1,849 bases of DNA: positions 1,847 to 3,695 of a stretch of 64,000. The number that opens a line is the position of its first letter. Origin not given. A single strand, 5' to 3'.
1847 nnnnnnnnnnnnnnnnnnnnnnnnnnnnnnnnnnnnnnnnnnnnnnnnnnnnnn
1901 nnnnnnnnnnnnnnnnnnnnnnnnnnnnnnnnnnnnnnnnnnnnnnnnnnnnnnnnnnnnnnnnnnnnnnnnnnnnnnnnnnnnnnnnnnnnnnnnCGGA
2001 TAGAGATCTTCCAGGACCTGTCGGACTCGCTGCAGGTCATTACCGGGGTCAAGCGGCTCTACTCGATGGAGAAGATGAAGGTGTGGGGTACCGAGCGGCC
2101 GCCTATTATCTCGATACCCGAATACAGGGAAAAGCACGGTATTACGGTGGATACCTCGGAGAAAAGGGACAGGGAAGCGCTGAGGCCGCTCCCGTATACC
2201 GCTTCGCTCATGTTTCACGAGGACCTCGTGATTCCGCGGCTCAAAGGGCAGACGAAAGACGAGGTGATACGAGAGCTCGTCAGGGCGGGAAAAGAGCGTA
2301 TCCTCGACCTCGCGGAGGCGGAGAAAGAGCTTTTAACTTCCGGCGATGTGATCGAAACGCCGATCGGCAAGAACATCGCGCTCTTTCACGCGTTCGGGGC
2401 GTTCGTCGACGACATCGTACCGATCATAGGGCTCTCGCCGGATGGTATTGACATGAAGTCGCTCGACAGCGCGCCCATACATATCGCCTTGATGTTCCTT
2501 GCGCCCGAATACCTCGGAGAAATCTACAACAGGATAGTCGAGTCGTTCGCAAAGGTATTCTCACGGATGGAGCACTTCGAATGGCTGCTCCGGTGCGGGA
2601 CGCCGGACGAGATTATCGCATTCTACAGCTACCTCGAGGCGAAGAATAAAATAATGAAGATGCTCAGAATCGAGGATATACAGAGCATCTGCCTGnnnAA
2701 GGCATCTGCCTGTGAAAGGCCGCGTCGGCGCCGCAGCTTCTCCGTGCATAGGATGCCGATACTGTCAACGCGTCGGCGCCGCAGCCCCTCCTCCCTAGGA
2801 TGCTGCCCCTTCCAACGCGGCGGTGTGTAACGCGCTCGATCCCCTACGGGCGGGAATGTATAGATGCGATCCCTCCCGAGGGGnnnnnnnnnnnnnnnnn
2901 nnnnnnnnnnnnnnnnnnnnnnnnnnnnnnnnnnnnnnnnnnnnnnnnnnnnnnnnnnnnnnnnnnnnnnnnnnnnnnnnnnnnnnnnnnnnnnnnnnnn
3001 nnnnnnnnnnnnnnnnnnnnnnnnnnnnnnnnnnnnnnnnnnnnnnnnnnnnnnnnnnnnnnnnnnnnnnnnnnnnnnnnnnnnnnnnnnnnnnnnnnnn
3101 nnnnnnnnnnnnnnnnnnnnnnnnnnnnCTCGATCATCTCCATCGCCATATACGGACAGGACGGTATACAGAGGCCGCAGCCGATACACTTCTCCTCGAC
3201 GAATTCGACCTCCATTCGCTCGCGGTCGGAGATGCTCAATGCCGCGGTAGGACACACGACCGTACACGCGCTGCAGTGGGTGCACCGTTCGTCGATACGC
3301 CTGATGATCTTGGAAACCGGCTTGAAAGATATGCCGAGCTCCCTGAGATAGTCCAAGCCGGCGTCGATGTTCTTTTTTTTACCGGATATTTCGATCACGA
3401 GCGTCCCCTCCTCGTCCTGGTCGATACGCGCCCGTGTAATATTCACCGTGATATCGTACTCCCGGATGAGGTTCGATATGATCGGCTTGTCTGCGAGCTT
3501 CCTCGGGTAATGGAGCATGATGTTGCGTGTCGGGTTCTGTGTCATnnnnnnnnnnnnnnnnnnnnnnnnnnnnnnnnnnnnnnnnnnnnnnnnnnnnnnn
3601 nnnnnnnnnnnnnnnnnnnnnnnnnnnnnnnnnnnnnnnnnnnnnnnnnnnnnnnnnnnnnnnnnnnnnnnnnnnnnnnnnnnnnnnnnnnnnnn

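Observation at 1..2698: Glucosyl-3-phosphoglycerate synthase fused to a PTS EIIA(Ntr)-type domain, divergent from a GH13_18 glucosylglycerate/sucrose-type phosphorylase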

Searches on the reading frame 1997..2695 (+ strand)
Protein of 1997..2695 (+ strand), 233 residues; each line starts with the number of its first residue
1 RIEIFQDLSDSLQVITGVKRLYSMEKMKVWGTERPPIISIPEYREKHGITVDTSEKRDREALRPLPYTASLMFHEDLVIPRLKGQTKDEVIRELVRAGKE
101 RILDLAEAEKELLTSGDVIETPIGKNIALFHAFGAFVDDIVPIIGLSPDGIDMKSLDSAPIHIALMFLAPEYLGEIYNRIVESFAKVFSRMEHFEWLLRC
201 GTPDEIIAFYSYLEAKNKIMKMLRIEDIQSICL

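Call 14: search_solved_structures(query=A2, max_evalue=0.01, show_alignments=3)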
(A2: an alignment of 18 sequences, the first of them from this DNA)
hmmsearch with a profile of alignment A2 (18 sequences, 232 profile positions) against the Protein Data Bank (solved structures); distinct sequences matched with E-value up to 0.01: 25.
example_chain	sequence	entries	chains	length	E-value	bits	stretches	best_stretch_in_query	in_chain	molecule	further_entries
2a0j_A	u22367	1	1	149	2e-21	79.6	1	78-213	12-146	PTS system, nitrogen regulatory IIA protein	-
1a6j_A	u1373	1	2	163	9.6e-21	77.4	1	64-217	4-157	NITROGEN REGULATORY IIA PROTEIN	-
4gqx_A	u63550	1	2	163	1.4e-16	63.7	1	78-213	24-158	PTS IIA-like nitrogen-regulatory protein PtsN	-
3urr_A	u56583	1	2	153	2.8e-16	62.7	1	86-213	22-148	PTS IIA-like nitrogen-regulatory protein PtsN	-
3oxp_A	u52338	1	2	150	2.1e-12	50.1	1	71-215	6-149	Phosphotransferase enzyme II, A component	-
1a3a_A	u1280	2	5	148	1.1e-09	41.2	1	80-213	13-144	MANNITOL-SPECIFIC EII | PTS SYSTEM, MANNITOL-SPECIFIC IIABC COMPONENT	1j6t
2few_A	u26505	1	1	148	7.8e-08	35.1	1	80-213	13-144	PTS system mannitol-specific EIICBA component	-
8v2e_C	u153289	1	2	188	9e-08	34.9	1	87-215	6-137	10E8 EPITOPE SCAFFOLD B055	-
8u03_C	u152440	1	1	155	2.5e-06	30.2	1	87-205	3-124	10E8-GT10.1 epitope scaffold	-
8u08_C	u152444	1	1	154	3.1e-06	29.9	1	87-205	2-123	10E8-GT11 epitope scaffold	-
9bdi_A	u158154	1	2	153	6.2e-06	28.9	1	87-205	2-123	GT10.2 glycan KO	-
8tzn_C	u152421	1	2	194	8.1e-06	28.5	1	87-205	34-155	10E8-GT10.2 MPER scaffold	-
9pv5_C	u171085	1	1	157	1.3e-05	27.8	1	87-204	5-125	10E8-GT10.2 immunogen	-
9bdh_C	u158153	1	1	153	1.5e-05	27.6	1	87-204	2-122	GT10.2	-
1xiz_A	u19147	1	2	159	2e-05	27.2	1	87-204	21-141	putative phosphotransferase system mannitol/fructose-specific IIA domain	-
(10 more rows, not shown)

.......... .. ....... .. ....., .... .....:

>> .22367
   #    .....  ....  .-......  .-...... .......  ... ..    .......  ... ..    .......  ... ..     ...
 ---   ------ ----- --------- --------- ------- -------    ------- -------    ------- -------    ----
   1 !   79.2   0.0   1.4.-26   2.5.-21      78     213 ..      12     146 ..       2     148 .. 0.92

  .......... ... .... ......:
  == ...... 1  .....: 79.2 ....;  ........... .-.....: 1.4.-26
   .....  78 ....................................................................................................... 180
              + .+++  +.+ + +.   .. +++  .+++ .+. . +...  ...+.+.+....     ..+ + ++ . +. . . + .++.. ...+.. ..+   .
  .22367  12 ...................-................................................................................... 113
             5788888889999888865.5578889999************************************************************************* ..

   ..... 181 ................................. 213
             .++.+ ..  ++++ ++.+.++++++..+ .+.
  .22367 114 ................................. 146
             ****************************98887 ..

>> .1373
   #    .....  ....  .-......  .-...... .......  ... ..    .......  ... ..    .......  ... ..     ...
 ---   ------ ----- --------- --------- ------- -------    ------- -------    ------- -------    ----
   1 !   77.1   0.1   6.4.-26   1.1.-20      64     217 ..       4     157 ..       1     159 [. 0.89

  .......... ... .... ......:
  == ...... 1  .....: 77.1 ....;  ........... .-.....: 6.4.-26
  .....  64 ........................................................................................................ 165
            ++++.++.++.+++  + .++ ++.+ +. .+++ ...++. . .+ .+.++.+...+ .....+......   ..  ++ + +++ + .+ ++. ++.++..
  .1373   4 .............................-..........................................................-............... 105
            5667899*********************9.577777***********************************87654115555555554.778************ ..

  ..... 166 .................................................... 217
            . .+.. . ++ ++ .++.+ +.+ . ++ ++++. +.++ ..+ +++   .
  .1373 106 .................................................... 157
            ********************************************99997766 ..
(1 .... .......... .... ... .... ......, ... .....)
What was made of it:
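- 2210..2623 (+): PTS EIIA type-2 (Ntr-type) fold domain (aa 371-508) with a remodelled active site. Profile hits to PtsN structures 2a0j (2e-21) and 1a6j (1e-20) (call 14).
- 2387..2389 (+): Codon for His430 (CAC), the position equivalent to the phosphorylated His73 of E. coli PtsN. Aligned with the PtsN His in call 14.
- On PTS EIIA type 2 / EIIA(Ntr) (PF00359, PtsN): Profile E=2e-21 to 2a0j (call 14). His430 is aligned to the PtsN His (call 14).
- Checked: His430 (codon 2387-2389, CAC) aligns with the phospho-His of PtsN structures (call 14).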

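Call 17: find_related_loci(query=A3, collection=genome_contigs, flank=10000)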
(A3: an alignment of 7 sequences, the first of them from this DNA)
Query A3 (233 aa) in genome_contigs; peptide patterns used: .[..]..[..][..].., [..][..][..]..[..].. (x = any residue, [..] = any of these).
92 stretches matched a pattern; 17 encode a relative of the query (tblastn E <= 1e-3); 16 distinct loci.
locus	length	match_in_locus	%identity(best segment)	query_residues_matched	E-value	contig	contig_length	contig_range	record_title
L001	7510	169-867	86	1-233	9e-137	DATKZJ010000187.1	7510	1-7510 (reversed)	MAG TPA_asm: Spirochaetota bacterium isolate SMAG_U14242 k141_897711, whole genome shotgun sequence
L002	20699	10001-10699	80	1-233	6e-128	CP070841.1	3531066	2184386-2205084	MAG: Spirochaetota bacterium isolate bin100 chromosome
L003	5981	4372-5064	69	1-233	1e-109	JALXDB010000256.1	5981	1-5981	MAG: Spirochaetes bacterium isolate T2_metabat2_scaf2bin.224 T2_NODE_24841_length_5981_cov_2.643492, whole genome shotgu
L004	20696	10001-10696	69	1-233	2e-106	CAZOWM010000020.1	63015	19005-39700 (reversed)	MAG TPA_asm: uncultured Spirochaetota bacterium isolate binchicken_co89_665 genome assembly, contig: NODE_519_length_630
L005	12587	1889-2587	64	1-233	1e-104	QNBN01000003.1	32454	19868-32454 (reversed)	MAG: Spirochaetes bacterium isolate B62_G9 B62_Guay9_scaffold_00392, whole genome shotgun sequence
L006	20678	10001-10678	66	1-226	3e-102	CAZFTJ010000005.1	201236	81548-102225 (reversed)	MAG TPA_asm: uncultured Spirochaetota bacterium isolate binchicken_co178_263 genome assembly, contig: NODE_115_length_20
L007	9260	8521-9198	67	1-226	1e-99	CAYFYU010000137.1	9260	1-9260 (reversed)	MAG TPA_asm: uncultured Spirochaetota bacterium isolate ERP108616_co2_14 genome assembly, contig: NODE_14295_length_9260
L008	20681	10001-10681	64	1-227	1e-99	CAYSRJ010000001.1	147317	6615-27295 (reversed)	MAG TPA_asm: uncultured Spirochaetota bacterium isolate binchicken_co94_333 genome assembly, contig: NODE_49_length_1473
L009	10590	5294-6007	63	1-231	1e-98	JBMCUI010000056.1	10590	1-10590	MAG: Spirochaetota bacterium isolate D4M11_14 NODE_3686_length_10590_cov_6.442430, whole genome shotgun sequence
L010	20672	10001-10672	66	1-225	3e-98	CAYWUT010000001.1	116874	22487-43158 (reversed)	MAG TPA_asm: uncultured Spirochaetota bacterium isolate binchicken_co334_240 genome assembly, contig: NODE_184_length_11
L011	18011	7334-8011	65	1-226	5e-96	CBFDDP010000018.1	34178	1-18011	MAG TPA_asm: uncultured bacterium isolate SRR26215674_binner13_Refined_32 genome assembly, contig: ERZ25073485.573, whol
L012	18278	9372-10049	65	1-226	1e-94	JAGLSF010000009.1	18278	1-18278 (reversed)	MAG: Spirochaetes bacterium isolate RS_9_44 ROV157_9.bin.44.fa_9, whole genome shotgun sequence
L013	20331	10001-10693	61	1-233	1e-92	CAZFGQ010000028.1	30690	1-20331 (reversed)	MAG TPA_asm: uncultured Spirochaetota bacterium isolate binchicken_co19_489 genome assembly, contig: NODE_2060_length_30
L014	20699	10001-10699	77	1-233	8e-122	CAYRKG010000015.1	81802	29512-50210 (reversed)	MAG TPA_asm: uncultured Spirochaetota bacterium isolate SRP323688_co1_269 genome assembly, contig: NODE_601_length_81802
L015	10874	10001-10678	66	1-226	2e-102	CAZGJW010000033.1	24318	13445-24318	MAG TPA_asm: uncultured Spirochaetota bacterium isolate binchicken_co89_639 genome assembly, contig: NODE_3358_length_24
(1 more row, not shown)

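Call 68: predict_structure(alignment_id=A2)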
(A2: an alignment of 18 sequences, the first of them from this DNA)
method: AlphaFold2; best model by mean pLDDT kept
length: 233 residues; sequences in the alignment: 18
mean_pLDDT: 72.0   pTM: 0.62
mean pLDDT of the five models: 72.0, 70.4, 67.2, 66.5, 66.3
residues with pLDDT >= 90: 58; 70-90: 92; 50-70: 33; < 50: 50
segments of 3 or more residues with pLDDT < 50: 1-34, 54-65, 230-233
pLDDT, mean of each block of 10 residues (from residue 1): 35 38 36 54 72 47 51 84 92 94 93 84 83 88 92 73 91 74 70 85 88 78 65 43
secondary structure, 60 per line:
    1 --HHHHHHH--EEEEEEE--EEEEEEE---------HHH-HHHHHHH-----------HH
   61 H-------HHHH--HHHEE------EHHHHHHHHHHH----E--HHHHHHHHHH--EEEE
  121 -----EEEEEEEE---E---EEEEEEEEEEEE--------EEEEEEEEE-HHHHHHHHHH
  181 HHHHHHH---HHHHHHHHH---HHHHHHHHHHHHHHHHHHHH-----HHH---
elements in order: H3-9 E12-18 E21-27 H41-47 H69-72 H87-97 H105-114 E117-120 E126-133 E141-152 E161-169 H171-187 H191-199 H203-222

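Call 70: fold_search(model_id=the predicted structure, library=pdb)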
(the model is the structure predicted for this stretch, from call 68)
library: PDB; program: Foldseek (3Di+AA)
matches with E <= 10: 206; with E <= 0.001: 46
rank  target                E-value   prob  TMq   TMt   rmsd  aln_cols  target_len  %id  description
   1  2a0j                  3.0e-07  1.00  0.53  0.81   2.6       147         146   16  Crystal Structure of Nitrogen Regulatory Protein IIA-Ntr from Neisseria meningitidis (released 2005-09-20)
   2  6mto_T                3.6e-06  1.00  0.49  0.70   3.7       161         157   14  Crystal structure of VRC42.01 Fab in complex with T117-F MPER scaffold (released 2019-03-27)
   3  1a6j_B                4.4e-06  1.00  0.52  0.74   3.1       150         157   15  NITROGEN REGULATORY BACTERIAL PROTEIN IIA-NITROGEN (released 1998-07-15)
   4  1a6j_A                1.4e-05  1.00  0.49  0.73   3.4       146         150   14  NITROGEN REGULATORY BACTERIAL PROTEIN IIA-NITROGEN (released 1998-07-15)
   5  3oxp_A                1.6e-05  1.00  0.48  0.71   3.5       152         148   14  Structure of phosphotransferase enzyme II, A component from Yersinia pestis CO92 at 1.2 A resolution (released 2010-10-13)
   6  5t5b_O                2.5e-05  1.00  0.45  0.66   4.0       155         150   15  CRYSTAL STRUCTURE OF THE COMPLEX OF 10E8 FAB LIGHT CHAIN MUTANT5 AND T117V2 HIV-1 MPER SCAFFOLD (released 2017-03-08)
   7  4gqx_A                3.9e-05  1.00  0.52  0.77   2.7       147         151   14  Crystal structure of EIIA(NTR) from Burkholderia pseudomallei (released 2013-03-20)
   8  3urr_A                4.7e-05  1.00  0.51  0.75   2.9       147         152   16  Structure of PTS IIA-like nitrogen-regulatory protein PtsN (BTH_I0484) (ptsN) (released 2011-12-21)
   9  1xiz_B                5.0e-05  1.00  0.48  0.69   5.4       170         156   13  Structural Genomics, The crystal structure of domain IIA of putative phosphotransferase system specific for mannitol/f (released 2004-11-09)
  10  4m62_S                5.3e-05  1.00  0.49  0.71   3.0       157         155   14  Ontogeny of recognition specificity and functionality for the anti-HIV neutralizing antibody 4E10 (released 2014-10-08)
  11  8tzw_C                5.3e-05  1.00  0.50  0.71   3.2       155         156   15  Crystal structure of 10E8-GT4 scaffold in complex with a human 10E8 inferred germline (10E8-iGL1) (released 2024-06-12)
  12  1xiz_A                5.7e-05  1.00  0.48  0.70   3.8       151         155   12  Structural Genomics, The crystal structure of domain IIA of putative phosphotransferase system specific for mannitol/f (released 2004-11-09)
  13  3urr_B                6.0e-05  1.00  0.46  0.69   3.3       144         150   17  Structure of PTS IIA-like nitrogen-regulatory protein PtsN (BTH_I0484) (ptsN) (released 2011-12-21)
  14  2oq3_MODEL_1_A        6.0e-05  1.00  0.46  0.69   3.8       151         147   17  Solution Structure of the mannitol- specific cryptic phosphotransferase enzyme IIA CmtB from Escherichia coli (released 2007-09-25)
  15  4m8q_S                6.4e-05  1.00  0.49  0.71   3.2       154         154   14  Ontogeny of recognition specificity and functionality for the anti-HIV neutralizing antibody 4E10 (released 2014-10-08)
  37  1a3a_A                3.3e-04  1.00  0.50  0.77   2.9       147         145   16  CRYSTAL STRUCTURE OF IIA MANNITOL FROM ESCHERICHIA COLI (released 1998-08-12)
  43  1a3a_B                6.1e-04  1.00  0.49  0.78   2.9       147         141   15  CRYSTAL STRUCTURE OF IIA MANNITOL FROM ESCHERICHIA COLI (released 1998-08-12)
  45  1a3a_C                7.3e-04  1.00  0.47  0.71   3.3       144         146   14  CRYSTAL STRUCTURE OF IIA MANNITOL FROM ESCHERICHIA COLI (released 1998-08-12)
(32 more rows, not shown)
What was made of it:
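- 2210..2623 (+): Foldseek best hit is IIA-Ntr 2a0j, TM 0.81 (call 70).
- On PTS EIIA type 2 / EIIA(Ntr) (PF00359, PtsN): Also 1a6j, 4gqx, 3urr and 1a3a (call 70).
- The domain is Ntr-type by profile and by fold (calls 14, 70).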

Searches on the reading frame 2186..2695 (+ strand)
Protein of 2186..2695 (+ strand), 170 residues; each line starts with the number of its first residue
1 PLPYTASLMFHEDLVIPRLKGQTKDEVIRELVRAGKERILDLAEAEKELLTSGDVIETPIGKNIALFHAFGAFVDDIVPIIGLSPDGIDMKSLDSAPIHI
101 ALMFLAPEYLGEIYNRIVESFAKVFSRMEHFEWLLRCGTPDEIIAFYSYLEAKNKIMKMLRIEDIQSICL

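Call 9: search_solved_structures(query=window:2186-2695:+, max_evalue=0.01, show_alignments=3)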
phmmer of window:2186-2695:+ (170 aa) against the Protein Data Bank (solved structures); distinct sequences matched with E-value up to 0.01: 0.
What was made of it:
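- Tried and rejected: (4) A single-sequence PDB search with the EIIA domain found nothing (call 9); a profile was needed (call 14).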

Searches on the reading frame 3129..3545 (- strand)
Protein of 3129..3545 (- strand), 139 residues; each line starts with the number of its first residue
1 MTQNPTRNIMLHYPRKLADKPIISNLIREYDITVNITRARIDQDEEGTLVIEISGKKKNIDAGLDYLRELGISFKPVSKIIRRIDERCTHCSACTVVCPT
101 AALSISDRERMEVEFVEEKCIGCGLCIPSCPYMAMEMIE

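Call 26: search_protein_families(library=pfam, proteins=[window:3129-3545:-], max_evalue=0.001)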
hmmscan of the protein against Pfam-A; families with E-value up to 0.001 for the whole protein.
window:3129-3545:- (139 aa): 16 families
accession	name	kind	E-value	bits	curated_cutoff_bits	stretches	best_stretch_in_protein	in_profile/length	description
PF09383.16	NIL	-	4.1e-19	68.7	24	1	8-74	2-71/73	NIL domain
PF00037.32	Fer4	-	1.4e-13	50.4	21.1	2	114-135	2-23/24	4Fe-4S binding domain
PF12837.12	Fer4_6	-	3.4e-12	46.1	25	2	113-134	2-23/24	4Fe-4S binding domain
PF12838.12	Fer4_7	-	1.2e-11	45.3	27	1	87-133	1-51/52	4Fe-4S dicluster domain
PF12797.12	Fer4_2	-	5.2e-11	42.2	24.5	2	113-132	3-22/22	4Fe-4S binding domain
PF14697.11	Fer4_21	-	6.1e-10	39.5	35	1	85-137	4-59/59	4Fe-4S dicluster domain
PF13237.11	Fer4_10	-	1.3e-09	38.2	25.5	1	81-131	2-53/53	4Fe-4S dicluster domain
PF13187.11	Fer4_9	-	2.1e-09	37.7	27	2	87-134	1-51/52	4Fe-4S dicluster domain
PF12800.12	Fer4_4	-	1.3e-08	34.9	24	1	118-132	2-16/17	4Fe-4S binding domain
PF13183.11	Fer4_8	-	1.7e-08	35.3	27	1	83-100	49-66/68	4Fe-4S dicluster domain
PF25160.1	LdpA_Fe-S-bd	-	1e-07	32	27.6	1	93-137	8-45/49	LdpA Fe-S cluster-binding domain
PF13484.11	Fer4_16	-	3.1e-07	31.5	30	1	87-110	1-23/66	4Fe-4S double cluster binding domain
PF12798.12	Fer4_3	-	1.2e-05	26.1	27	0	120-134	1-15/15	4Fe-4S binding domain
PF13746.11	Fer4_18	-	8.1e-05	23.2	27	1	85-133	58-98/114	4Fe-4S dicluster domain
PF13534.11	Fer4_17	-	0.00034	21.5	22.2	0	119-134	1-16/61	4Fe-4S dicluster domain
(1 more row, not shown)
